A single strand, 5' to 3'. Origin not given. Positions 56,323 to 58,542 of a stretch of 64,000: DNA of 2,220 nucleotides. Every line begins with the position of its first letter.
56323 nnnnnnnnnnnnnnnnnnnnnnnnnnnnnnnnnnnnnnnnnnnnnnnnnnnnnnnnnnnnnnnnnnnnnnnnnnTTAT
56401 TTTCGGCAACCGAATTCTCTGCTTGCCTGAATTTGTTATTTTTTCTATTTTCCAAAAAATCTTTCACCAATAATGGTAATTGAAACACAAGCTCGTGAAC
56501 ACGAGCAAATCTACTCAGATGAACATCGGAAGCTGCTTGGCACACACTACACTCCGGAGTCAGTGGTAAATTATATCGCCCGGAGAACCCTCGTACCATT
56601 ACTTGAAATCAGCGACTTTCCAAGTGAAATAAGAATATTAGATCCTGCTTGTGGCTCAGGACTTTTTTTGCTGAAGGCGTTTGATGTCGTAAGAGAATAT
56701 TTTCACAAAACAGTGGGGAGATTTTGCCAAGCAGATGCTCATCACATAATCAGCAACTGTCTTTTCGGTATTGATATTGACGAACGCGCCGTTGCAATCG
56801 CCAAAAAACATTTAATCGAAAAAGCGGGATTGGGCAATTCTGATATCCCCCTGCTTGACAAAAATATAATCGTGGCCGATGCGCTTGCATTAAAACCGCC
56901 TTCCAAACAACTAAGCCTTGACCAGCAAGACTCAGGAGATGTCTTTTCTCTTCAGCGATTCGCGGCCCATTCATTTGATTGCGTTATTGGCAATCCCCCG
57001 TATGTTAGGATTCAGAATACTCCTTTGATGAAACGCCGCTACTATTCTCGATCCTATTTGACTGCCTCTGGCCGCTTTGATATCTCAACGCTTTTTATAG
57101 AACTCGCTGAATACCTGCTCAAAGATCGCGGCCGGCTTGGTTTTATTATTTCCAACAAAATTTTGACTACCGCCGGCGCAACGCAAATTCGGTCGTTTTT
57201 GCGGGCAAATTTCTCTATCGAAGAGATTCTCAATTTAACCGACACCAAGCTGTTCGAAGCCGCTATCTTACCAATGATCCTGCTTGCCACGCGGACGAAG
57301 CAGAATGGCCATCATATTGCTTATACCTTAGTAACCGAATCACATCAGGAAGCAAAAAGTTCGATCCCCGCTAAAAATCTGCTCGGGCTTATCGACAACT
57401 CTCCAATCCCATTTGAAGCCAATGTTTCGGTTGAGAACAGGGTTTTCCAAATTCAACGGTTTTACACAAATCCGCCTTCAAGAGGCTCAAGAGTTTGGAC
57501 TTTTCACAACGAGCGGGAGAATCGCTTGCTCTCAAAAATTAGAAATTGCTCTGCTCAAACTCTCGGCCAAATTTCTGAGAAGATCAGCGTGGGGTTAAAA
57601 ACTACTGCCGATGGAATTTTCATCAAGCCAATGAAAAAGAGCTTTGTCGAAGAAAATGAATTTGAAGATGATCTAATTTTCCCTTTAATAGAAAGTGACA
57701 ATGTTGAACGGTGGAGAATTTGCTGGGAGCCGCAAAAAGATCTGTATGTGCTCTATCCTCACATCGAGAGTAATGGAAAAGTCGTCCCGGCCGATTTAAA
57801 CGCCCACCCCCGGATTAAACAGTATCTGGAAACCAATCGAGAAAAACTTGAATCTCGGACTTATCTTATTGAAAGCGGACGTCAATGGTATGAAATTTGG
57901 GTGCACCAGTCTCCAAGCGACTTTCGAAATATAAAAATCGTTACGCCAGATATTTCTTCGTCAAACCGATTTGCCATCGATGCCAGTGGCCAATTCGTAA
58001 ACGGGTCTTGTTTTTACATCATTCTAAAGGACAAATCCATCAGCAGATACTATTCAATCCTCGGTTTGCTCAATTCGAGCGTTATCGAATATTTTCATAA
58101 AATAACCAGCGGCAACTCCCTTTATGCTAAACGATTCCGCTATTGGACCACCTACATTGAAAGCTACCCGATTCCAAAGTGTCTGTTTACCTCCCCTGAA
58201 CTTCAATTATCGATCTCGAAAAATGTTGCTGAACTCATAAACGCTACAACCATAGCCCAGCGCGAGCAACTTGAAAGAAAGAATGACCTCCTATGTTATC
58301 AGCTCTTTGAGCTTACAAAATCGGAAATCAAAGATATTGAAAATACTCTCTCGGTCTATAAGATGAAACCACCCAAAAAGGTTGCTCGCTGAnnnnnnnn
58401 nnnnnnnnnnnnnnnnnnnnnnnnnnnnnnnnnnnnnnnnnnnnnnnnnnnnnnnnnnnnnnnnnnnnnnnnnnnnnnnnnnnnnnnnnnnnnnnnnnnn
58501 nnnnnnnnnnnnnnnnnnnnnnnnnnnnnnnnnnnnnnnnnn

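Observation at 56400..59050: Acquired AT-rich type II R-M-like island: Eco57I-family gamma MTase (TaqI-like TRD) translationally coupled to an unclassifiable 206-aa PD-(D/E)xK-like protein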

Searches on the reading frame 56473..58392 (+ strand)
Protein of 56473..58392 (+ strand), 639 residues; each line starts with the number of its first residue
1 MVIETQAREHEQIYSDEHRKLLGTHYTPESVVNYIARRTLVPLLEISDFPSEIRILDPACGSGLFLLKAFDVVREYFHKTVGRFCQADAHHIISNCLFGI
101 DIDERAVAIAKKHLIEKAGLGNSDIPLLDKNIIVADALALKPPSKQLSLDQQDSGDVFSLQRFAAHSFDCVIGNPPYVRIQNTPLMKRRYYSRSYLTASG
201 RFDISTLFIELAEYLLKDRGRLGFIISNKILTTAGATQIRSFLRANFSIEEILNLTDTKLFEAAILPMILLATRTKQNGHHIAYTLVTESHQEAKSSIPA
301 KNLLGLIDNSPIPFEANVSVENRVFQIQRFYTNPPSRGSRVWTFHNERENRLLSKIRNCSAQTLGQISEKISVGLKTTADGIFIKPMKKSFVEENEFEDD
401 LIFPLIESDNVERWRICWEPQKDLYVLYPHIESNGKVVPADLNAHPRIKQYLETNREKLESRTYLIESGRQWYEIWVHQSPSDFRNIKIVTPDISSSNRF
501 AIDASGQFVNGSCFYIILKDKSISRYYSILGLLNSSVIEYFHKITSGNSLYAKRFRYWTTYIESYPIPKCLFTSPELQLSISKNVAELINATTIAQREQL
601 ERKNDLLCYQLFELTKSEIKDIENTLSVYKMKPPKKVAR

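Call 3: search_protein_families(library=pfam, proteins=[window:56473-58392:+], max_evalue=1)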
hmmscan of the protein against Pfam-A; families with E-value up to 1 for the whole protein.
window:56473-58392:+ (639 aa): 7 families
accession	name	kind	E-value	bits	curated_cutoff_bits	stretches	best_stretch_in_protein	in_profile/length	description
PF07669.17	Eco57I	-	4.6e-30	105.4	25.3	1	95-261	1-171/171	Eco57I restriction-modification methylase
PF02384.22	N6_Mtase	-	4.2e-20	72.7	20.4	1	14-292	17-248/311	N-6 DNA Methylase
PF12950.13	TaqI_C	-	7e-12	46.1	26.5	1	404-547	2-100/118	TaqI-like C-terminal specificity domain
PF20473.4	MmeI_Mtase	-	6.7e-11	42.3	27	1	48-232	16-204/259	MmeI, DNA-methyltransferase domain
PF01170.24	UPF0020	-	1.1e-07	32.2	22.3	1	43-118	20-99/197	RMKL-like, methyltransferase domain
PF13847.12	Methyltransf_31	-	0.00024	21.3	27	1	52-122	4-55/145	Methyltransferase domain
PF23525.1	Methyltransf_36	-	0.087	12.4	27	1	55-117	44-99/268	AprA MT2-like domain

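Call 4: search_protein_families(library=ncbifam, proteins=[window:56473-58392:+], max_evalue=1)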
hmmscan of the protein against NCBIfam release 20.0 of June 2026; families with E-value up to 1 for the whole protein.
window:56473-58392:+ (639 aa): 12 families
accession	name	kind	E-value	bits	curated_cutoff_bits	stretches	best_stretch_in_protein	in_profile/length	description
NF033451.1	BREX_2_MTaseX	equivalog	2.1e-32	111.9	400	1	14-571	187-771/1185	BREX-2 system adenine-specific DNA-methyltransferase PglX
NF033452.1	BREX_1_MTaseX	exception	1.7e-28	99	500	2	49-111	311-372/1210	BREX-1 system adenine-specific DNA-methyltransferase PglX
TIGR02987.1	met_A_Alw26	exception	1.3e-21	77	353.5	3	22-182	3-127/523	Alw26I/Eco31I/Esp3I family type II restriction adenine-specific DNA-methyltransferase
NF033455.1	BREX_6_MTaseX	exception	9.3e-16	56.5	900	2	52-131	329-413/1319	BREX-6 system adenine-specific DNA-methyltransferase PglX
NF033454.1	BREX_5_MTaseX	exception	7.4e-14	50.3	900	1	48-118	298-368/1404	BREX-5 system adenine-specific DNA-methyltransferase PglX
NF047738.1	antiphage_MADS2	equivalog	1e-10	40.6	720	1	10-270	298-562/654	methylation-associated defense system DNA methyltransferase MAD2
TIGR00497.1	hsdM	equivalog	0.00027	19.8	242.75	1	13-96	190-267/515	type I restriction-modification system subunit M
TIGR03534.1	RF_mod_PrmC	equivalog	0.0015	18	199.1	1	53-188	90-177/253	peptide chain release factor N(5)-glutamine methyltransferase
TIGR00536.1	hemK_fam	subfamily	0.019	14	115.5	1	162-228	177-246/286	HemK family protein methyltransferase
NF040721.1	Trm14_Arch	equivalog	0.023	13.8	280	1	43-73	183-213/370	tRNA (guanine(6)-N2)-methyltransferase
NF008748.0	PRK11783.1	equivalog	0.031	12.5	466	1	53-190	194-329/704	bifunctional 23S rRNA (guanine(2069)-N(7))-methyltransferase RlmK/23S rRNA (guanine(2445)-N(2))-methyltransferase RlmL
TIGR03533.1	L3_gln_methyl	equivalog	0.1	11.9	229.7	1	155-193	179-215/284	50S ribosomal protein L3 N(5)-glutamine methyltransferase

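Call 8: search_protein_families(library=padloc, proteins=[window:56473-58392:+], max_evalue=1)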
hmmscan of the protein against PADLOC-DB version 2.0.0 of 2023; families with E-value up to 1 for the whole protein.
window:56473-58392:+ (639 aa): 88 families (the best 25 are shown)
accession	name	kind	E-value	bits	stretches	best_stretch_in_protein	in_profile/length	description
PDLC03226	MTase_II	-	3.5e-107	357.4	1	18-615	12-575/579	Type II methyltransferase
PDLC03604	REase_MTase_IIG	-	7.8e-54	181.1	1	15-622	350-989/1011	Type IIG restriction enzyme-methyltransferase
PDLC03612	REase_MTase_IIG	-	9.9e-47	157.8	2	167-624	806-1245/1247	Type IIG restriction enzyme-methyltransferase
PDLC03335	MTase_II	-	1.2e-45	154.3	2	14-292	71-320/607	Type II methyltransferase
PDLC03313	MTase_II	-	4.6e-45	152.2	1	16-624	16-561/563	Type II methyltransferase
PDLC02529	PglX|PglXI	-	2e-38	129.7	1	15-547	192-731/1189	PglX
PDLC03250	MTase_II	-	4.2e-34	116.3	2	89-626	255-772/775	Type II methyltransferase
PDLC03609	REase_MTase_IIG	-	2.1e-32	109.9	1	53-543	437-905/1066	Type IIG restriction enzyme-methyltransferase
PDLC03245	MTase_II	-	1.9e-31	107.3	2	159-547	150-511/577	Type II methyltransferase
PDLC03348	MTase_II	-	4.1e-31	106.2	2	17-299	215-475/727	Type II methyltransferase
PDLC03630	REase_MTase_IIG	-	3.3e-26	89.4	3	11-112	359-464/1100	Type IIG restriction enzyme-methyltransferase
PDLC03601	REase_MTase_IIG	-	5.7e-26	88.6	2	163-592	669-1077/1110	Type IIG restriction enzyme-methyltransferase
PDLC02521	PglX|PglXI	-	4.6e-22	75.9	2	49-118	305-373/1174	PglX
PDLC03596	REase_MTase_IIG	-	5.7e-22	75.6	3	165-290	709-835/1148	Type IIG restriction enzyme-methyltransferase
PDLC03235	MTase_II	-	6.5e-22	76.1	1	10-335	91-404/648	Type II methyltransferase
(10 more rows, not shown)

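Call 15: search_solved_structures(query=window:56473-58392:+, max_evalue=0.001)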
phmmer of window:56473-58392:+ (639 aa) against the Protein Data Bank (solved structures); distinct sequences matched with E-value up to 0.001: 13.
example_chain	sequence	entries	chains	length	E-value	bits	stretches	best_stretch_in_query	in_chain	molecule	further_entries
7qw5_A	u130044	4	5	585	4.3e-73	249.9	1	18-613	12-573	Modification methylase BseCI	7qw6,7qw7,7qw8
8cxz_A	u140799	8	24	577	1e-28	103.3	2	8-139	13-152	Site-specific DNA-methyltransferase (adenine-specific)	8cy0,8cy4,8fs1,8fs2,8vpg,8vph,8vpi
7lni_A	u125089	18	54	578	1e-28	103.3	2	8-139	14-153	Site-specific DNA-methyltransferase (adenine-specific)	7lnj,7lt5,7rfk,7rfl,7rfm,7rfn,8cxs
8c45_A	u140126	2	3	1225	4.9e-09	38.3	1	12-118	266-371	site-specific DNA-methyltransferase (adenine-specific)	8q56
8zek_A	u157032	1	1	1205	2.8e-08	35.9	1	12-110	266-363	site-specific DNA-methyltransferase (adenine-specific)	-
9ewz_C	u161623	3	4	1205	2.8e-08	35.8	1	12-110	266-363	Adenine-specific methyltransferase BrxX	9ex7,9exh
8w0p_A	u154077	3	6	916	6.6e-08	34.6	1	11-259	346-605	RM.BsaXI | site-specific DNA-methyltransferase (adenine-specific)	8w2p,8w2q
7vru_A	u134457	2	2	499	4.1e-06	28.7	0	166-288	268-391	Site-specific DNA-methyltransferase (adenine-specific)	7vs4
3s1s_A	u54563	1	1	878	5e-05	25.1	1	156-275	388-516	restriction endonuclease BpuSI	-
2ibs_A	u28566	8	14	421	0.00039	22.2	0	165-244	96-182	Modification methylase TaqI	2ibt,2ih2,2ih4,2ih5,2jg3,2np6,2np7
1aqi_A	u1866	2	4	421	0.00053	21.7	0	165-244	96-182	ADENINE-N6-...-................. TAQI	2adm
1aqj_A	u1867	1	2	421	0.00053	21.7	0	165-244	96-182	ADENINE-N6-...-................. TAQI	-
1g38_A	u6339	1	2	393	0.00081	21.1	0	165-244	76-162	MODIFICATION METHYLASE TAQI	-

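Call 33: search_solved_structures(query=window:56473-58392:+, max_evalue=1e-50, show_alignments=1)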
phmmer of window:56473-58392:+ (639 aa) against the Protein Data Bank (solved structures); distinct sequences matched with E-value up to 1e-50: 1.
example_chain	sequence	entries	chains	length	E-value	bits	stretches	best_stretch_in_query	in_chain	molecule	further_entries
7qw5_A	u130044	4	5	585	4.3e-73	249.9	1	18-613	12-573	Modification methylase BseCI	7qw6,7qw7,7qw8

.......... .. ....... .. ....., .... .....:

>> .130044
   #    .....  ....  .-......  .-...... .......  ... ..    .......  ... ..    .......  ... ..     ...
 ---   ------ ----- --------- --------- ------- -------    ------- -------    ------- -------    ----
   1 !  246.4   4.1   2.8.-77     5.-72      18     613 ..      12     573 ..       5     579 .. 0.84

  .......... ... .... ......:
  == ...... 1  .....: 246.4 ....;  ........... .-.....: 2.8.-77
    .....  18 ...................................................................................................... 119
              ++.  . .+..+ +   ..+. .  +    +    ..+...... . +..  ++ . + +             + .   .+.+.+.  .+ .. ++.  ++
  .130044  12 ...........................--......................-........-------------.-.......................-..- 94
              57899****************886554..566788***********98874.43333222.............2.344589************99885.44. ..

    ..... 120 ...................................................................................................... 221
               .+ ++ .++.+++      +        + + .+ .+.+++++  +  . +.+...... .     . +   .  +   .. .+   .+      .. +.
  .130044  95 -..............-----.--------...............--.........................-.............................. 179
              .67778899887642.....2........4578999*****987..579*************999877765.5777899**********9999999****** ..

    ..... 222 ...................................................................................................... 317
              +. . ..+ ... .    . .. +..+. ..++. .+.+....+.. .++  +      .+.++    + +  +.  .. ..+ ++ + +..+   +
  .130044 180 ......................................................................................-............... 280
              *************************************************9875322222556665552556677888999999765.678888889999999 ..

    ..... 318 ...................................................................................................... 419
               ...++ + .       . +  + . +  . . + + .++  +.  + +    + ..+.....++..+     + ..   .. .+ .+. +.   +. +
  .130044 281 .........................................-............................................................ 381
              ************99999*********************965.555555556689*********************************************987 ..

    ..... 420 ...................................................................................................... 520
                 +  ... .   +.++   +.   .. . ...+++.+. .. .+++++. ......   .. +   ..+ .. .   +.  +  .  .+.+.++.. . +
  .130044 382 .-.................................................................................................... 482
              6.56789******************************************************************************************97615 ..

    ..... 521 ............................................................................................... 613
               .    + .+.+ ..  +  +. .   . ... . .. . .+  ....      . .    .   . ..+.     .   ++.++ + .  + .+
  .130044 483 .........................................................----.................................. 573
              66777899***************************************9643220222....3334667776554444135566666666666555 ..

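Call 86: search_protein_families(library=phrogs, proteins=[window:56473-58392:+], max_evalue=0.01)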
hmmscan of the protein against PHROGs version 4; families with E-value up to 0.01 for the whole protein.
window:56473-58392:+ (639 aa): 10 families
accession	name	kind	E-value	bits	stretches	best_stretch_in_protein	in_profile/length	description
phrog_16674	-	other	4.4e-41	141.6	3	167-264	674-772/1364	DNA methyltransferase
phrog_31645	-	unknown function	6.9e-22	78.4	1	48-255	471-686/1075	-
phrog_2713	-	unknown function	6.1e-18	66.1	2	153-284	275-406/520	-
phrog_6380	-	other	2.4e-08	34.4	1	156-291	111-245/382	DNA methyltransferase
phrog_25988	-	unknown function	8e-07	27.7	0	16-69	543-611/1429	-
phrog_9133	-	unknown function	8.2e-06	24.9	1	163-246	812-876/1259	-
phrog_34860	-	unknown function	0.0015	17.5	0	15-78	206-270/830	-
phrog_5696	-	unknown function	0.0019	18.6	1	21-81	115-178/250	-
phrog_1639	-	DNA, RNA and nucleotide metabolism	0.0022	17.4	0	165-240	149-220/838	restriction endonuclease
phrog_3820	-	other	0.0096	16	0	155-190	118-151/255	DNA methyltransferase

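Call 90: find_related_loci(query=window:56473-58392:+, collection=metagenome_contigs, flank=3000)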
Query window:56473-58392:+ (639 aa) in metagenome_contigs; peptide patterns used: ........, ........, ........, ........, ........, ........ (x = any residue, [..] = any of these).
186 stretches matched a pattern; 23 encode a relative of the query (tblastn E <= 1e-3); 23 distinct loci.
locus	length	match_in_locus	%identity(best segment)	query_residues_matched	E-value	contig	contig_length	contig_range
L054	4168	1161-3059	60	2-636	0e+0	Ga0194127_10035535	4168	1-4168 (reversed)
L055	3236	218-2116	60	2-636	0e+0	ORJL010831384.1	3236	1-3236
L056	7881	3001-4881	59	2-630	0e+0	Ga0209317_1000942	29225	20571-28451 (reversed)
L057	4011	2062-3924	52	4-631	0e+0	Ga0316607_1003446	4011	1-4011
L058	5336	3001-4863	54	4-631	0e+0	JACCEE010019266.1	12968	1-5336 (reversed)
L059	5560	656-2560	48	1-631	0e+0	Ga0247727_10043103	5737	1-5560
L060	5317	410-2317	46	1-627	0e+0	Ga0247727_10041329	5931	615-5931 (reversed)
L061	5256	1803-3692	46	1-628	0e+0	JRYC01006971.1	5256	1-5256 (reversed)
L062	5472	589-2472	47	1-630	0e+0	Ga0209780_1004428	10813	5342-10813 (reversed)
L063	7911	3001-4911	47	1-626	0e+0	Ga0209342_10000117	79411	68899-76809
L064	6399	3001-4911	47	1-626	0e+0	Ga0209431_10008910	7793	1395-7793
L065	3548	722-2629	46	1-630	0e+0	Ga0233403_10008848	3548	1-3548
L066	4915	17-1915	47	1-630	0e+0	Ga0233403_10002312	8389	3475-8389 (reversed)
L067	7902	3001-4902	45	1-630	3e-177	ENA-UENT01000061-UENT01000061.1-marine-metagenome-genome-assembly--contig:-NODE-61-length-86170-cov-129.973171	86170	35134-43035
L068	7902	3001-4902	46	1-630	3e-174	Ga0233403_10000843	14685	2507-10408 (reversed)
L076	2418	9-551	52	449-630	1e-52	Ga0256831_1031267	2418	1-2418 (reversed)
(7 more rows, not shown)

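Call 96: search_protein_families(library=pfam, proteins=[L068:5252-6652:+, L068:6839-7627:+], max_evalue=0.01)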
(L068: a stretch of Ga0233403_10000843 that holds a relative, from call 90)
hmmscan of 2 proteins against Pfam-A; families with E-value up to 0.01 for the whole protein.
L068:5252-6652:+ (466 aa): 1 family
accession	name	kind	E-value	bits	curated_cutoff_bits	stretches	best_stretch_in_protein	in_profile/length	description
PF07787.17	TMEM43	-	5e-48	164.1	23.3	1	108-341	1-242/250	Transmembrane protein 43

L068:6839-7627:+ (262 aa): 3 families
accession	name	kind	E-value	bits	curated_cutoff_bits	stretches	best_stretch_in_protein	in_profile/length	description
PF03641.19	Lysine_decarbox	-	9e-06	26.4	27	1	98-241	2-129/131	Possible lysine decarboxylase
PF18306.6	LDcluster4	-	0.00091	19.3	26.3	1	54-106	3-53/151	SLOG cluster4 family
PF18185.7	STALD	-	0.0038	17.1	24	1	28-111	4-76/211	Sir2- and TIR-associating SLOG family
